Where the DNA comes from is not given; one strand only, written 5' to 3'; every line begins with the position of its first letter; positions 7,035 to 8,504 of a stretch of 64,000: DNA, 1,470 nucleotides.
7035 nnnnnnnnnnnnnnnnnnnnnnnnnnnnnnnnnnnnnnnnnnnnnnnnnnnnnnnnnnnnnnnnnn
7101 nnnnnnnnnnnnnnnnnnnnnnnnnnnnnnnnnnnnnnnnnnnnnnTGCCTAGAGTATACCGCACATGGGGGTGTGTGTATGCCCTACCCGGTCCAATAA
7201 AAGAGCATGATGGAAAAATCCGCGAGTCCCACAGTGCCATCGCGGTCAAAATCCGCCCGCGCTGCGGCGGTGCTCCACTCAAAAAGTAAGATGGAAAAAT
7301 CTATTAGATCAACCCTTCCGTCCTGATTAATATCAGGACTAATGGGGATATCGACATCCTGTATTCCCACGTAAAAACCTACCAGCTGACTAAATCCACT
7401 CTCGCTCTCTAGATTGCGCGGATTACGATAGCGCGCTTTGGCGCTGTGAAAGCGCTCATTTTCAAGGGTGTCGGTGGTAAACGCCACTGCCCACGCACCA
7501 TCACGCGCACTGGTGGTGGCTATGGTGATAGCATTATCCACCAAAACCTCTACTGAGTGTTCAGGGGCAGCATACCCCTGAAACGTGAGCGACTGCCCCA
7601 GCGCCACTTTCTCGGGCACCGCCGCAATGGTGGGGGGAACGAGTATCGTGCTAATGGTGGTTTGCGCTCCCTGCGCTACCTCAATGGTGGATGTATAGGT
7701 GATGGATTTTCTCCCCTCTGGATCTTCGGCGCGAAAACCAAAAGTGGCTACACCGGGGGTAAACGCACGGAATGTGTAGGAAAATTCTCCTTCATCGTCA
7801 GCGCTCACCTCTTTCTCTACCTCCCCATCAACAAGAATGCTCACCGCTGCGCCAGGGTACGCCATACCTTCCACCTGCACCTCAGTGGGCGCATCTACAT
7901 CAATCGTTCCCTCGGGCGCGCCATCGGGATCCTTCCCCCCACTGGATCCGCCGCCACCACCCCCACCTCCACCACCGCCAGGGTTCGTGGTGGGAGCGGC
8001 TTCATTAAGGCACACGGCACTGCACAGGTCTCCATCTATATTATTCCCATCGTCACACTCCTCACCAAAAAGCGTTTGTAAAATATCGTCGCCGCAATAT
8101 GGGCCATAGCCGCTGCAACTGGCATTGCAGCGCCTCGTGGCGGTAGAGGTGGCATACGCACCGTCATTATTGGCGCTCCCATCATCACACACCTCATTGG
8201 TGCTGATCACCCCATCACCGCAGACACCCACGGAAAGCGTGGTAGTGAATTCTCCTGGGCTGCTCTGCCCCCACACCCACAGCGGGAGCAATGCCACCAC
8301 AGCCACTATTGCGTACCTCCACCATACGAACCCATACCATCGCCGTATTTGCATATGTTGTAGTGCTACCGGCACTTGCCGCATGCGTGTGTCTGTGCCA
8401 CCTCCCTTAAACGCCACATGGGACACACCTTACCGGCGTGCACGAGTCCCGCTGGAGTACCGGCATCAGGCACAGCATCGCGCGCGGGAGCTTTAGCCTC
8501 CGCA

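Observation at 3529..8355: Self-contained cohesin / dockerin surface module with no carbohydrate-active enzymes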

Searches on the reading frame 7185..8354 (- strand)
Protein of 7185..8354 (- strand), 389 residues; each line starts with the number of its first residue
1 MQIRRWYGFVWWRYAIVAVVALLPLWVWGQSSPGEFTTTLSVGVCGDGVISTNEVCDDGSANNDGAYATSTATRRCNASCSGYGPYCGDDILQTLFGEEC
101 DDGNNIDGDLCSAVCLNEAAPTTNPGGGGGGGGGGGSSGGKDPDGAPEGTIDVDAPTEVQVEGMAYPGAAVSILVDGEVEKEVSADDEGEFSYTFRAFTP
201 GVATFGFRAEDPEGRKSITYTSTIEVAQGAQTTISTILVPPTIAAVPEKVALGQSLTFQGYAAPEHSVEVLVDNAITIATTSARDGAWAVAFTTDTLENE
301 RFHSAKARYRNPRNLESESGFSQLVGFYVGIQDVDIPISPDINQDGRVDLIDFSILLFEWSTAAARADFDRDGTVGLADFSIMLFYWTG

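Call 5: search_protein_families(library=pfam, proteins=[window:7185-8354:-], max_evalue=1)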
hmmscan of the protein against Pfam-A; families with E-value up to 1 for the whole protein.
window:7185-8354:- (389 aa): 7 families
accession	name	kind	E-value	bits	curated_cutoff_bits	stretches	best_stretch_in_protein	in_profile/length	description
PF13948.11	DUF4215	-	1.1e-09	38.9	27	2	76-115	10-46/47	Domain of unknown function (DUF4215)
PF17936.7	Big_6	-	3.2e-06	27.7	27.6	1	156-223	12-80/83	Bacterial Ig domain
PF00404.24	Dockerin_1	-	0.00017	22.1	22.9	1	341-383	3-52/57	Dockerin type I domain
PF00036.39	EF-hand_1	-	0.0053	16.7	25.4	0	365-384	7-26/29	EF hand domain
PF17963.7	Big_9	-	0.047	15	23.6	1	169-217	33-82/89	Bacterial Ig domain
PF13405.12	EF-hand_6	-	0.068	13.4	25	0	367-384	9-26/30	EF-hand domain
PF13202.12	EF-hand_5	-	0.46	10.5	25.9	0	341-353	9-21/25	EF hand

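Call 6: search_protein_families(library=ncbifam, proteins=[window:7185-8354:-], max_evalue=1)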
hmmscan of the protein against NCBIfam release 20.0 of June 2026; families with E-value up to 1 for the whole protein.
window:7185-8354:- (389 aa): 4 families
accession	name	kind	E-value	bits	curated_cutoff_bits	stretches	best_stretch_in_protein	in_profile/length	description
TIGR02232.1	myxo_disulf_rpt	repeat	3.5e-14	52.3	20.8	2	85-119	2-34/38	cysteine-rich acidic repeat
NF033510.3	Ca_tandemer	repeat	7.2e-06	26.3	50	2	248-298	25-75/96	Ca2+-stabilized repeat-containing adhesin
NF041540.1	dockerin_GC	domain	0.0018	18.6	29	1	341-384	4-60/67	GC-type dockerin domain-anchored protein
NF012211.1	tand_rpt_95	domain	0.099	12.6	90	1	172-228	31-86/98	tandem-95 repeat protein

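Call 10: search_solved_structures(query=window:7185-8354:-, max_evalue=1)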
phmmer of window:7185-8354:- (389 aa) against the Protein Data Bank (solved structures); distinct sequences matched with E-value up to 1: 17.
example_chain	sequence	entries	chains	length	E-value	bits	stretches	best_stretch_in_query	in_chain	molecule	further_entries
8a7d_C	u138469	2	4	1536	0.00029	23.1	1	85-119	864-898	Pappalysin-1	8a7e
7y5n_C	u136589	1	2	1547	0.0003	23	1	85-119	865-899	Pappalysin-1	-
8sl1_A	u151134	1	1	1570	0.0003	23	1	84-118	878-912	Pappalysin-2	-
7ufg_A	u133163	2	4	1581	0.0003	23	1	85-119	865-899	Pappalysin-1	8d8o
8hgg_C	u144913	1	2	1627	0.00031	23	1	85-119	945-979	Pappalysin-1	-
7y5q_A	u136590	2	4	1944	0.00038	22.7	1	85-119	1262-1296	Maltose/maltodextrin-binding periplasmic protein,Pappalysin-1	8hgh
9jsd_A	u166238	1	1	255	0.035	16.2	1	122-148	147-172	Vacuolar-sorting protein SNF7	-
5o35_C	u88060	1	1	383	0.1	14.6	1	112-144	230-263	Complement factor H,Complement factor H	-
9ot1_B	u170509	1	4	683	0.18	13.9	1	124-150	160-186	Interleukin-17 receptor B,Interleukin-17 receptor A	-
5o32_C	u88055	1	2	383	0.23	13.5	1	120-144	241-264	Complement factor H,Complement factor H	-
7jvx_A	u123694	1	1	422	0.24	13.5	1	54-158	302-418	Phosphatidylinositol 3,4,5-trisphosphate 3-phosphatase and dual-specificity protein phosph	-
8v0d_B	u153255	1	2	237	0.46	12.5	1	126-146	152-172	Ubch5B-RING3 of MIB1 fusion protein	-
7sr0_A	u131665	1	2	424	0.5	12.4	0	120-142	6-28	Protein E7 peptide,Beta-2-microglobulin,MHC class I antigen chimera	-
8xor_R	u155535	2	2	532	0.51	12.4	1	111-139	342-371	Proteinase-activated receptor 1 LgBiT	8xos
2k7n_A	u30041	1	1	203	0.64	12.1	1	125-147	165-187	Peptidyl-prolyl cis-trans isomerase-like 1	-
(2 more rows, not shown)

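Call 40: search_protein_representatives(protein=window:7185-8354:-)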
Query: 389 residues. Proteins with E-value up to 0.001 (for the whole library): 6029; up to 1e-10: 1935; up to 1e-30: 205. The best 150 are listed.
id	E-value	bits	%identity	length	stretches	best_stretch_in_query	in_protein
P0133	1.4e-103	363.3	51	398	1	30-389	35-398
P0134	4.0e-88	312.4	46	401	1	16-389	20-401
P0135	7.4e-86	305.0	45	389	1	37-389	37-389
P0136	8.5e-81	288.3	45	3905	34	41-118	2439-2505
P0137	1.2e-78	281.3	47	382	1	36-389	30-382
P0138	7.6e-77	275.3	45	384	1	9-389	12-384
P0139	6.9e-74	265.5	46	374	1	36-389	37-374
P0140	1.7e-70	254.4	42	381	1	19-389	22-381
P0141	2.8e-68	247.1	44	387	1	14-389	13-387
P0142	4.4e-68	246.4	44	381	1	34-389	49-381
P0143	1.4e-66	241.4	39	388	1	15-389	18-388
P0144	1.2e-62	228.6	41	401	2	125-389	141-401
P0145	3.4e-58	213.9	47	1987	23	76-118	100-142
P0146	7.6e-58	212.7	45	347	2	21-216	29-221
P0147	8.8e-58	212.5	42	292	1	92-389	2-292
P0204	6.8e-39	150.3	41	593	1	124-389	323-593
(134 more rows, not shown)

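Call 42: search_protein_families(library=pfam, alignment_id=A3, max_evalue=0.001)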
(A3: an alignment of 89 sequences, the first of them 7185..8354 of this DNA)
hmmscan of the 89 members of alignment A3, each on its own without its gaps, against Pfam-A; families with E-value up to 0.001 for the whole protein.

A. member 1, window:7185-8354:- (389 aa): 3 families
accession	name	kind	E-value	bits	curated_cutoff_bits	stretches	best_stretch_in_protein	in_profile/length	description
PF13948.11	DUF4215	-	1.1e-09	38.9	27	1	76-115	10-46/47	Domain of unknown function (DUF4215)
PF17936.7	Big_6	-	3.2e-06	27.7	27.6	0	156-223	12-80/83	Bacterial Ig domain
PF00404.24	Dockerin_1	-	0.00017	22.1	22.9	1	341-383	3-52/57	Dockerin type I domain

B. families by the number of members that match (of 89 scanned): 22 families
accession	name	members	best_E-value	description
PF00404.24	Dockerin_1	77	8.5e-11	Dockerin type I domain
PF17936.7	Big_6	52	1.3e-13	Bacterial Ig domain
PF19077.6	Big_13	35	1.1e-08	Bacterial Ig-like domain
PF13948.11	DUF4215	17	2.2e-11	Domain of unknown function (DUF4215)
PF07495.19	Y_Y_Y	14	8.8e-08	Y_Y_Y domain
PF00036.39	EF-hand_1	11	6.3e-06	EF hand domain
PF00041.27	fn3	8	2.7e-08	Fibronectin type III domain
PF13833.12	EF-hand_8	5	0.00012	EF-hand domain pair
PF13202.12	EF-hand_5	3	0.00011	EF hand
PF01835.25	MG2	2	3.2e-30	MG2 domain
PF13620.12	CarboxypepD_reg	2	2.4e-05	Carboxypeptidase regulatory-like domain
PF22352.2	K319L-like_PKD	2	7.8e-05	K319L-like, PKD domain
PF13517.12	FG-GAP_3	1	2.1e-44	FG-GAP-like repeat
PF01839.29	FG-GAP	1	1.1e-21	FG-GAP repeat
PF18998.6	Flg_new_2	1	8.5e-11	Divergent InlB B-repeat domain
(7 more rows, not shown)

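Call 68: predict_structure(alignment_id=A3)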
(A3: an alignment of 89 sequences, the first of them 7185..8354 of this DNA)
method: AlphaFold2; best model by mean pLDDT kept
length: 389 residues; sequences in the alignment: 89
mean_pLDDT: 79.7   pTM: 0.60
mean pLDDT of the five models: 79.7, 79.6, 79.2, 79.0, 78.5
residues with pLDDT >= 90: 193; 70-90: 72; 50-70: 87; < 50: 37
segments of 3 or more residues with pLDDT < 50: 34-42, 92-95, 123-129, 136-141
pLDDT, mean of each block of 10 residues (from residue 1): 58 80 70 38 61 75 60 71 62 50 50 56 47 51 48 77 98 96 98 95 94 96 88 95 96 97 98 97 98 95 95 92 93 72 93 96 92 93 87
secondary structure, 60 per line:
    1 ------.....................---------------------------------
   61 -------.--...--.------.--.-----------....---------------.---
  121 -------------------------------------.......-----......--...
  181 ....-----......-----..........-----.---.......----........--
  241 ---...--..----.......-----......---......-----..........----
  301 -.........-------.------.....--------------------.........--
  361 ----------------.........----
elements in order: H7-27 E158-164 E170-175 E178-184 E190-195 E201-210 E220-226 E231-238 E244-246 E255-261 E267-272 E276-281 E287-293 E302-310 E325-329 H350-358 H377-385

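Call 71: fold_search(model_id=the predicted structure, library=pdb)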
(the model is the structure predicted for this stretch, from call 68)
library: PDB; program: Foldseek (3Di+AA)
matches with E <= 10: 1876; with E <= 0.001: 153
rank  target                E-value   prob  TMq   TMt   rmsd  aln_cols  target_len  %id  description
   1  7dm0_A                1.5e-07  1.00  0.20  0.40  16.6       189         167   18  Biofilm associated protein - C region (released 2021-12-15)
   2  4p99_A                6.0e-07  1.00  0.17  0.16  19.7       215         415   15  Ca2+-stabilized adhesin helps an Antarctic bacterium reach out and bind ice (released 2014-06-18)
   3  8fia_A                6.4e-07  1.00  0.17  0.04  17.8       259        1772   10  The structure of fly Teneurin self assembly (released 2023-05-03)
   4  5gni_A                8.5e-07  1.00  0.22  0.39  15.4       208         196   12  The crystal structure of PECAM-1 IgL1-2 trans-homophilic dimer (released 2016-12-21)
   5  5gni_B                2.5e-06  1.00  0.23  0.41  15.2       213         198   12  The crystal structure of PECAM-1 IgL1-2 trans-homophilic dimer (released 2016-12-21)
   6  5irb_B                6.6e-06  1.00  0.20  0.25  19.0       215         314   11  Structural insight into host cell surface retention of a 1.5-MDa bacterial ice-binding adhesin (released 2017-07-19)
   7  9c9c_B                1.1e-05  1.00  0.20  0.39  15.8       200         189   14  Protein receptor (released 2025-08-27)
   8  5irb_A                1.1e-05  1.00  0.17  0.21  19.7       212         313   14  Structural insight into host cell surface retention of a 1.5-MDa bacterial ice-binding adhesin (released 2017-07-19)
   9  3wyr_A                1.6e-05  1.00  0.20  0.39  16.2       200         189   12  Crystal structure of Killer cell immunoglobulin-like receptor 2DL4 (released 2015-03-18)
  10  2yn3_D                1.7e-05  1.00  0.19  0.33  16.5       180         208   16  Structural insight into the giant calcium-binding adhesin SiiE: implications for the adhesion of Salmonella enterica t (released 2013-04-03)
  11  9h8r_A                1.9e-05  1.00  0.20  0.40  16.6       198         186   11  Crystal structure of Nkp46 in complex with a bicyclic peptide BCY00016132 (released 2025-10-08)
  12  6ewc_D                2.3e-05  1.00  0.21  0.41  15.9       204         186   12  Crystal structure of non-phosphorylated form of RLS PHOSPHOPEPTIDE BOUND TO HLA-A2 in complex with LILRB1 (released 2018-11-07)
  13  9f2d_N                2.5e-05  1.00  0.21  0.38  17.3       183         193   11  KIR2DL1 bound to RIFIN RBK21 (released 2025-04-09)
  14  6grq_A                2.6e-05  1.00  0.21  0.16  16.4       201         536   11  Paired immunoglobulin-like receptor B (PirB) or Leukocyte immunoglobulin-like receptor subfamily B member 3 (LILRB3) f (released 2019-02-06)
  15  3pdd                  2.6e-05  1.00  0.18  0.35  18.2       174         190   14  Structures of Clostridium thermocellum CbhA fibronectin(III)-like modules (released 2011-11-23)
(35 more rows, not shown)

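Call 84: find_encoding_contigs(protein=P0204, flank=8000, max_places=2)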
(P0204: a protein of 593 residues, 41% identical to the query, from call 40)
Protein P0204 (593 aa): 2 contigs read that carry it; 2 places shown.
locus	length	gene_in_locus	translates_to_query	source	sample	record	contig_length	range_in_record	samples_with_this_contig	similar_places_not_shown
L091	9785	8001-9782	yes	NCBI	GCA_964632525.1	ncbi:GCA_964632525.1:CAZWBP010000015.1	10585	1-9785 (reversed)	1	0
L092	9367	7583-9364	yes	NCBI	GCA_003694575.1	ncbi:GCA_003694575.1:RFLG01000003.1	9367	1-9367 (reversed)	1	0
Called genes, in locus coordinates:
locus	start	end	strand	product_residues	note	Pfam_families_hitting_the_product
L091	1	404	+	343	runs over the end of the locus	-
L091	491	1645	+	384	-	-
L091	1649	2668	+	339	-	-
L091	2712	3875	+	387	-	-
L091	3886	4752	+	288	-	PF03781:FGE-sulfatase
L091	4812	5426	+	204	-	PF02585:PIG-L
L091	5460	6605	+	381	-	PF20706:GT4-conflict, PF00534:Glycos_transf_1, PF13692:Glyco_trans_1_4, PF13524:Glyco_trans_1_2 (faint)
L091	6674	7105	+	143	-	-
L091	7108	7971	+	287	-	PF03781:FGE-sulfatase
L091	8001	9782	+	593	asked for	PF17936:Big_6 (faint), PF00404:Dockerin_1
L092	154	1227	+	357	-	-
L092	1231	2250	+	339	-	-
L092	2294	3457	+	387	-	-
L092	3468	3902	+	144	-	-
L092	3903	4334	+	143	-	PF03781:FGE-sulfatase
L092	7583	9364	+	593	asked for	PF17936:Big_6 (faint), PF00404:Dockerin_1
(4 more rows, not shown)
